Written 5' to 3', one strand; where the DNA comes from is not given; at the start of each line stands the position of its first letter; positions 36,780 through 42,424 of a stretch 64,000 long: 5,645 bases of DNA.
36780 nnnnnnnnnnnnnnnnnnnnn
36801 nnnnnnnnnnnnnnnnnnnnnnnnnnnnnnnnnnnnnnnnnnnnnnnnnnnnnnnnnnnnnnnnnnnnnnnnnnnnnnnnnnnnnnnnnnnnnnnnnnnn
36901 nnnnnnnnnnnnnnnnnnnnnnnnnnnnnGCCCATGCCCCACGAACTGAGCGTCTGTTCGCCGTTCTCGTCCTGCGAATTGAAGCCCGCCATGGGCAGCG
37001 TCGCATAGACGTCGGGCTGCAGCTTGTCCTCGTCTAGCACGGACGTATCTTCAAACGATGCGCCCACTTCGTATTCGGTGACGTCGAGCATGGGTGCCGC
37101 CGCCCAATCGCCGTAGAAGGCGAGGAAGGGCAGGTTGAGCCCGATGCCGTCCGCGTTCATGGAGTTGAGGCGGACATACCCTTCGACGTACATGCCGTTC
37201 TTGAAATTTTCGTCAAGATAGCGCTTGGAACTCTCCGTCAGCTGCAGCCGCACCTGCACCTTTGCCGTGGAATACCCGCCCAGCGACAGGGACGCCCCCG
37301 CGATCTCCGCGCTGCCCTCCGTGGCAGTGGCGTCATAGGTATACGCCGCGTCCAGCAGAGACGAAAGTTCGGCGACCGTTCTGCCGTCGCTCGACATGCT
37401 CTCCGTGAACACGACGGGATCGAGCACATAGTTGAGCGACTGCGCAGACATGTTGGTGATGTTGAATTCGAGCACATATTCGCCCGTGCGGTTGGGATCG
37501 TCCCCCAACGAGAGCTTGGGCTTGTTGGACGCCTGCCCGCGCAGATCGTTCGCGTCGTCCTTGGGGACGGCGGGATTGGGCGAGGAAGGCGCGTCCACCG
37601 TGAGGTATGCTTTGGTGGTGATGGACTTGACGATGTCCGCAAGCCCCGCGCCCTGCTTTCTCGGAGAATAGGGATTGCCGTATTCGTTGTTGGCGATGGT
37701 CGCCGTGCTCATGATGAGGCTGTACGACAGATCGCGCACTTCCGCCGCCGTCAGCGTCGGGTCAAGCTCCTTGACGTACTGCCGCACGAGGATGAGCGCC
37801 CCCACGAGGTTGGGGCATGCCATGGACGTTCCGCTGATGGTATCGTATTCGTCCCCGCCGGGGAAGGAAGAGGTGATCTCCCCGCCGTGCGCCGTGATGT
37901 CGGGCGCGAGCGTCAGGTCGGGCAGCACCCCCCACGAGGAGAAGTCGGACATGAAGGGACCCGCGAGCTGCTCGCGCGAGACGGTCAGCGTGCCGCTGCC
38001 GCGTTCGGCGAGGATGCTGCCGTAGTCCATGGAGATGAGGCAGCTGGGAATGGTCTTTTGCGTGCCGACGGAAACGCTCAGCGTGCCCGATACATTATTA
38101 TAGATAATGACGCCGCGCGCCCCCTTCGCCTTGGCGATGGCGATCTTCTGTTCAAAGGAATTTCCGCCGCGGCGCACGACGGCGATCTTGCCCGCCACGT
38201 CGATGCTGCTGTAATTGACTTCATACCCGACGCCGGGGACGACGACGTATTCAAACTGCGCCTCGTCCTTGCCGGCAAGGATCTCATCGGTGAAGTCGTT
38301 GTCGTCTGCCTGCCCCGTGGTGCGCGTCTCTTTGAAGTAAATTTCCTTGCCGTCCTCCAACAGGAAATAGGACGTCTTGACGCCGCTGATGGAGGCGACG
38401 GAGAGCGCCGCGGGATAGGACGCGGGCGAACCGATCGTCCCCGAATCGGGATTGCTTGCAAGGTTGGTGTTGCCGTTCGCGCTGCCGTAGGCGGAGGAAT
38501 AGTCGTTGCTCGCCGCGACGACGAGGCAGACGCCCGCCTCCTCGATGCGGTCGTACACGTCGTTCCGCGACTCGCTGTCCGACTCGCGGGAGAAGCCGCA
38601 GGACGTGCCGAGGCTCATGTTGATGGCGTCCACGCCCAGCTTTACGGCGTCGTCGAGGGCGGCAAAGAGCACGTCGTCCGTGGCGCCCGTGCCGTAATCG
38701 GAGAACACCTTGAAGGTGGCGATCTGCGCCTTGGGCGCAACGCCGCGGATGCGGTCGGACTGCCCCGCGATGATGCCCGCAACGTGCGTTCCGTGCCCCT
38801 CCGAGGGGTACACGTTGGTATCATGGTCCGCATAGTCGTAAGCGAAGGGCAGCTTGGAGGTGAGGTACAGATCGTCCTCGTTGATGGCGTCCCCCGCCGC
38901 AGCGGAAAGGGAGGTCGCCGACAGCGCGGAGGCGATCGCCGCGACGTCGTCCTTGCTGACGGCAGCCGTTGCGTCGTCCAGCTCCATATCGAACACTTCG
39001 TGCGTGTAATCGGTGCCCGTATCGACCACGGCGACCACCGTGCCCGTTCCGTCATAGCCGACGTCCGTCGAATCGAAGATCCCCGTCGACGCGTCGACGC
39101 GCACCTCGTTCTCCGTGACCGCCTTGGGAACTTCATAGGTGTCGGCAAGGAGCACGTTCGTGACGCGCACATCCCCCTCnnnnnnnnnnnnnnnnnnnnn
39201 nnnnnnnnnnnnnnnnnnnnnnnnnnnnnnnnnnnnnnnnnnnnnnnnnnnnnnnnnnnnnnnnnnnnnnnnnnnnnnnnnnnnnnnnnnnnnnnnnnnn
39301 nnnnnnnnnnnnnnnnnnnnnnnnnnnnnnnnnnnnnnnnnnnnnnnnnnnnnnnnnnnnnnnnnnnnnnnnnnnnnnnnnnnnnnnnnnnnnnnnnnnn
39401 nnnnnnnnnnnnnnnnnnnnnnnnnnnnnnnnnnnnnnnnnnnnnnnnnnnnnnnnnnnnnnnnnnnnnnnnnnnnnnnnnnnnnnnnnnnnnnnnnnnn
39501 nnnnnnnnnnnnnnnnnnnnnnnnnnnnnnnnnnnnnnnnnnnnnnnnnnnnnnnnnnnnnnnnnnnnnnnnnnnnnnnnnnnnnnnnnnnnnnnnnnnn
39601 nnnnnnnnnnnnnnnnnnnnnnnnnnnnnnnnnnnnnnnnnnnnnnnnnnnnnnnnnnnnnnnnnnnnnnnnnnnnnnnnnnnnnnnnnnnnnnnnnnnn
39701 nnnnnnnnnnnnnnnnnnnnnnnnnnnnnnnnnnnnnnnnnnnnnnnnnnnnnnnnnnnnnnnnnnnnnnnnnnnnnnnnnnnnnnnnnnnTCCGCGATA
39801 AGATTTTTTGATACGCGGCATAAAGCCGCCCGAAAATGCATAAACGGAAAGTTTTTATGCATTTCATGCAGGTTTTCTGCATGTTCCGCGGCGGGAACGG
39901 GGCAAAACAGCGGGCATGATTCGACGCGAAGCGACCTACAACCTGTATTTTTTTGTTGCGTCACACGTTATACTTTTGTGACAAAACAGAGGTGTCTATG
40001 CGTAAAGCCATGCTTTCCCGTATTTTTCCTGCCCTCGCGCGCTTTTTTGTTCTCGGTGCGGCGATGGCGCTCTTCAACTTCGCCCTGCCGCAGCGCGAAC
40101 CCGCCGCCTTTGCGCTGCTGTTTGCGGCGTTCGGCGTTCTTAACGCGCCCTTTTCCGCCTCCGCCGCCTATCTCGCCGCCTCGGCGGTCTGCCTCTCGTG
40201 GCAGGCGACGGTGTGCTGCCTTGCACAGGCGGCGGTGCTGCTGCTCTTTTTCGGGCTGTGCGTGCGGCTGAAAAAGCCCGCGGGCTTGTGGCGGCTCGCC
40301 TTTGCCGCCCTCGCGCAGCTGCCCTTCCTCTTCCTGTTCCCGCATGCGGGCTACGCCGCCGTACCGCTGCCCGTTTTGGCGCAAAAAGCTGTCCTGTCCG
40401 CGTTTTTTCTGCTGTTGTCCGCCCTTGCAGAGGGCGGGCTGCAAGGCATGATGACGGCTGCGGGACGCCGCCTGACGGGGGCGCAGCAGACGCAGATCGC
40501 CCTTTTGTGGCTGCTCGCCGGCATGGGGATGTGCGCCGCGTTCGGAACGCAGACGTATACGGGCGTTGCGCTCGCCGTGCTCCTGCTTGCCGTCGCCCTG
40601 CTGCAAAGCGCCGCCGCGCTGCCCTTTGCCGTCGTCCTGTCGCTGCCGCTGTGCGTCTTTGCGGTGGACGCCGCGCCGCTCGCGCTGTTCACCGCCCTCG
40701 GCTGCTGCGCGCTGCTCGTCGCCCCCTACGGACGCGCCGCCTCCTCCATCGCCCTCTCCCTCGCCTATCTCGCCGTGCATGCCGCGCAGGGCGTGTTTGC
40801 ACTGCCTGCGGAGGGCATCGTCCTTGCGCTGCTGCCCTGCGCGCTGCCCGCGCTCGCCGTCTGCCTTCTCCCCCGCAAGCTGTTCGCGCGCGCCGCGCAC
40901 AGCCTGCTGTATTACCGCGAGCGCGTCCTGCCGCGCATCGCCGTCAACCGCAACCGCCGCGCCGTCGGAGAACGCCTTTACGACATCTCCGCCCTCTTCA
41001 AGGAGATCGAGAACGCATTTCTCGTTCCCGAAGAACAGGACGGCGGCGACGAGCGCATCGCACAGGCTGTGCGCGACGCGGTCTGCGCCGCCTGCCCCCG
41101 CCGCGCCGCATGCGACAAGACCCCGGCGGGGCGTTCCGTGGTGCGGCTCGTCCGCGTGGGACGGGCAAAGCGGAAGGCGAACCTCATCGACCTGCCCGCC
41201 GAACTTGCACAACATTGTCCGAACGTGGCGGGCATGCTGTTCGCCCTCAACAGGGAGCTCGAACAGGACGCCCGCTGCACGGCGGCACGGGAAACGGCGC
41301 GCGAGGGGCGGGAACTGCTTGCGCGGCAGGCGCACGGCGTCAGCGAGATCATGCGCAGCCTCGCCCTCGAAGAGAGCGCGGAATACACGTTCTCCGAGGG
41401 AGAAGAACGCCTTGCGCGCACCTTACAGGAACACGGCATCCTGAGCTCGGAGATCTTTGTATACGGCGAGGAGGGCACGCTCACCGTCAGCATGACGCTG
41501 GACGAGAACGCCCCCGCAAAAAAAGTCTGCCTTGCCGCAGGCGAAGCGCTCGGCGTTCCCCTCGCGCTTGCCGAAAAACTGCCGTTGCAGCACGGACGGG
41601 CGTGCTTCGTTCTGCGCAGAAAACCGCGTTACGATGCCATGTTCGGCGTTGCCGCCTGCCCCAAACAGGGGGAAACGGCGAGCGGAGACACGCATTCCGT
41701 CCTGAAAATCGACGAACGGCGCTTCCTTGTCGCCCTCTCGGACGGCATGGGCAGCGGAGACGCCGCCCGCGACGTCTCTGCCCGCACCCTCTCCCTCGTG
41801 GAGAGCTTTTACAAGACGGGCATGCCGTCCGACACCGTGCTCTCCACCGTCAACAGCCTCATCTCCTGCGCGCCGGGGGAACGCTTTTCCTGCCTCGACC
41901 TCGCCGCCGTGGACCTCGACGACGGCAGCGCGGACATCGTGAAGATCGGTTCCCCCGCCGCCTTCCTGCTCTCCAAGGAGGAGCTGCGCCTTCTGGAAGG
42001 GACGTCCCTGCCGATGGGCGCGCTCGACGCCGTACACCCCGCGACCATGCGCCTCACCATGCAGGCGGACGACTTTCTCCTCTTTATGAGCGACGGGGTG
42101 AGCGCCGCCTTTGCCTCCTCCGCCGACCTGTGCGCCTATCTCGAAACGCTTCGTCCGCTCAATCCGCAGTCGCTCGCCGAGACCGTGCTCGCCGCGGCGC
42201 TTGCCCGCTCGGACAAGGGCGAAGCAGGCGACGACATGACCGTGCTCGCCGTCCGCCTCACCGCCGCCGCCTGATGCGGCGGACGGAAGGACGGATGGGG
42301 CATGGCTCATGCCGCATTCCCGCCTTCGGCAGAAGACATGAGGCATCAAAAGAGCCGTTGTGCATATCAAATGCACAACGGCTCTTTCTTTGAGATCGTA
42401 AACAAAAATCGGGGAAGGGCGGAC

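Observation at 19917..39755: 19.7-kb nine-gene operon coupling a giant S8 envelope protease and BspA-LRR lipoproteins to an Opp-type importer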

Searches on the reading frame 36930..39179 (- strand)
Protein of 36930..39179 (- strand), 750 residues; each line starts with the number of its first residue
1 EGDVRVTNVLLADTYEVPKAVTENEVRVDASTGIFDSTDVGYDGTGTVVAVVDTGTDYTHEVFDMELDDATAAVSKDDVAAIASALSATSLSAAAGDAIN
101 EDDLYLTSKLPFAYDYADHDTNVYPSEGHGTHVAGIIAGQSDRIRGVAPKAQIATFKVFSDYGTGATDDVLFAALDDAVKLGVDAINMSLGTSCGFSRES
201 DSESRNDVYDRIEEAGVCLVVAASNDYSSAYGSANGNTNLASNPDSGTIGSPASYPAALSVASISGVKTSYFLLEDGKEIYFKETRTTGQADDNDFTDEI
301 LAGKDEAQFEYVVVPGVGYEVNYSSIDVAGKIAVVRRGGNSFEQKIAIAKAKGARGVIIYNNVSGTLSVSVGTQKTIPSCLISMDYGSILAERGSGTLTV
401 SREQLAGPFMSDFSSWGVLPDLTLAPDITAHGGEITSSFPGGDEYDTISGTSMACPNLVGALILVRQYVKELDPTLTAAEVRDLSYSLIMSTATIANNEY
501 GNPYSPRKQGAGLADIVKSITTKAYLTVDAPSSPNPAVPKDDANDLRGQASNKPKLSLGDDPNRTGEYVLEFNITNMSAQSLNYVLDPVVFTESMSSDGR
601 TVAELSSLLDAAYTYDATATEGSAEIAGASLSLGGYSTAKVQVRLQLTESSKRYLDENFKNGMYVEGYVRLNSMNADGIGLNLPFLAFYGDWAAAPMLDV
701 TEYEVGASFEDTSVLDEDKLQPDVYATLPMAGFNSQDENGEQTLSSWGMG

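Call 45: find_related_loci(query=window:36930-39179:-, collection=metagenome_contigs, flank=10000)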
Query window:36930-39179:- (750 aa) in metagenome_contigs; peptide patterns used: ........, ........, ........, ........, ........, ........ (x = any residue, [..] = any of these).
415 stretches matched a pattern; 260 encode a relative of the query (tblastn E <= 1e-3); the best 80 are kept; 80 distinct loci.
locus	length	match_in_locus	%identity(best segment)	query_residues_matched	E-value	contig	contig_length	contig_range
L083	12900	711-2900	73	1-750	0e+0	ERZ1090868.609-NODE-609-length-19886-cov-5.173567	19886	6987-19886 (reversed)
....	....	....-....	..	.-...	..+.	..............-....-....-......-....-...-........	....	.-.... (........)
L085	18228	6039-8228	73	1-750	0e+0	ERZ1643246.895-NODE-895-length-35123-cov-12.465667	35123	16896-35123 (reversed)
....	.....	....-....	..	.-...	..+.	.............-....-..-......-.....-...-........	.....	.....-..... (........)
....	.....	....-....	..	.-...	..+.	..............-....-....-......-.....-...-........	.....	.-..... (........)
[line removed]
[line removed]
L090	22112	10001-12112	49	6-733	0e+0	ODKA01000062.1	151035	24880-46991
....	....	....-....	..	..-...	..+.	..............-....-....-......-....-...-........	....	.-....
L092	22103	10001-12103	49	11-733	0e+0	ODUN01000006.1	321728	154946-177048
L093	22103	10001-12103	49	11-733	0e+0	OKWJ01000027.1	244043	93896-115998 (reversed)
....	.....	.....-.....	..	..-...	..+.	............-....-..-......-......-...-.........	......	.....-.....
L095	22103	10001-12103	49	11-733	0e+0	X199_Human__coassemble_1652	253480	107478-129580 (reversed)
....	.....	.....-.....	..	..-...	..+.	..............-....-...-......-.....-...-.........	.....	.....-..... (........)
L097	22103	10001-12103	49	11-733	0e+0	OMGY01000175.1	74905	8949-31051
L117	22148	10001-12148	47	6-733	0e+0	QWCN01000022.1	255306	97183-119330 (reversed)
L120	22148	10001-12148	47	6-733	0e+0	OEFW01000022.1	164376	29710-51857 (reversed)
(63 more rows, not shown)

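Call 66: search_protein_families(library=pfam, proteins=[L117:87-2543:-, L117:2762-4189:-, L117:4191-5891:-, L117:5948-6721:-, L117:6718-7794:-, L117:8343-9344:-, L117:16942-17559:+, L117:17777-19888:+], max_evalue=0.001)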
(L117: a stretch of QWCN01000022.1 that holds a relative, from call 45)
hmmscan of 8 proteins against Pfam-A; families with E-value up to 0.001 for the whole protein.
L117:87-2543:- (818 aa): 0 families

L117:2762-4189:- (475 aa): 2 families
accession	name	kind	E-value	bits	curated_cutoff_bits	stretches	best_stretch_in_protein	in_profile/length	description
PF03572.23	Peptidase_S41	-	1.4e-34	119.5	24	1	224-388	5-164/165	Peptidase family S41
PF22694.1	CtpB_N-like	-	0.00078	20.3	27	0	49-105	32-84/85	Activating protease CtpB N-terminal domain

L117:4191-5891:- (566 aa): 4 families
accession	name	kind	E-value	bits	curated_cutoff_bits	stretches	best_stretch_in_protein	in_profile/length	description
PF02878.22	PGM_PMM_I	-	1.2e-35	122.6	22.5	1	40-176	2-131/138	Phosphoglucomutase/phosphomannomutase, alpha/beta/alpha domain I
PF02879.22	PGM_PMM_II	-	1.2e-19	71.1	29.3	1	216-303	14-98/103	Phosphoglucomutase/phosphomannomutase, alpha/beta/alpha domain II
PF02880.22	PGM_PMM_III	-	2.4e-17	63.6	20.7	1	317-443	2-115/115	Phosphoglucomutase/phosphomannomutase, alpha/beta/alpha domain III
PF00408.26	PGM_PMM_IV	-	2.9e-09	37.3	23.1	1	488-549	21-60/68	Phosphoglucomutase/phosphomannomutase, C-terminal domain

L117:5948-6721:- (257 aa): 0 families

L117:6718-7794:- (358 aa): 0 families

L117:8343-9344:- (333 aa): 2 families
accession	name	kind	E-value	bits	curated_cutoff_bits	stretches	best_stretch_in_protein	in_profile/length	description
PF00849.27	PseudoU_synth_2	-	7.9e-34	117.5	26.8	1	100-260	1-152/152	RNA pseudouridylate synthase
PF01479.30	S4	-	0.00023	21.3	22.8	1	21-67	1-48/48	S4 domain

L117:16942-17559:+ (205 aa): 0 families

L117:17777-19888:+ (703 aa): 0 families

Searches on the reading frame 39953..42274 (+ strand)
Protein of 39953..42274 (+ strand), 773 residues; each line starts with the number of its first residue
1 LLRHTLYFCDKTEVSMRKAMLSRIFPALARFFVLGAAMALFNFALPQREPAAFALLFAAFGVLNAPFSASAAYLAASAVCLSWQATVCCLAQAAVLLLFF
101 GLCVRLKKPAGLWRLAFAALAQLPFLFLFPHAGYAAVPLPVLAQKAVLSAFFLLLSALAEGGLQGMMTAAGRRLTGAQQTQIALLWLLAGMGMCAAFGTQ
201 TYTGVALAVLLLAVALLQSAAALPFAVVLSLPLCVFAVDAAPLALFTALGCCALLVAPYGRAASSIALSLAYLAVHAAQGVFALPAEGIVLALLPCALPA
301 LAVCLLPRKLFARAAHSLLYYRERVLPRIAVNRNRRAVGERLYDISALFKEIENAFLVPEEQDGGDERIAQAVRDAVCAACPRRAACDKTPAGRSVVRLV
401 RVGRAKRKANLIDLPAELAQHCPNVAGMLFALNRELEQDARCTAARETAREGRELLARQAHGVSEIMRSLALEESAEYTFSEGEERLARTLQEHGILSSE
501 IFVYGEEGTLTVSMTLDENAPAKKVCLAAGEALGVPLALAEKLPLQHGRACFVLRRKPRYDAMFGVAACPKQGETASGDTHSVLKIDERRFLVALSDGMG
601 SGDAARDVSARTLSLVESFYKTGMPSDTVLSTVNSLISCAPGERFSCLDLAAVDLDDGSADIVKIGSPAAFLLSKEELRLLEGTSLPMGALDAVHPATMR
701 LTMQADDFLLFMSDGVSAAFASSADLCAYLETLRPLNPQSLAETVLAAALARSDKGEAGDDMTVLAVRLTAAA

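Call 35: search_protein_families(library=pfam, proteins=[window:39953-42274:+], max_evalue=0.001)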
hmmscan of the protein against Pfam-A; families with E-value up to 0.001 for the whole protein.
window:39953-42274:+ (773 aa): 2 families
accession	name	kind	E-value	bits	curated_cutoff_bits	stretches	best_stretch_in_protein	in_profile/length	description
PF07228.17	SpoIIE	-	9.3e-27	94.6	25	1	588-769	2-191/192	Stage II sporulation protein E (SpoIIE)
PF19732.4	SpoIIE_N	-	2.3e-11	43.4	27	1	11-518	28-541/605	Stage II sporulation protein E N-terminal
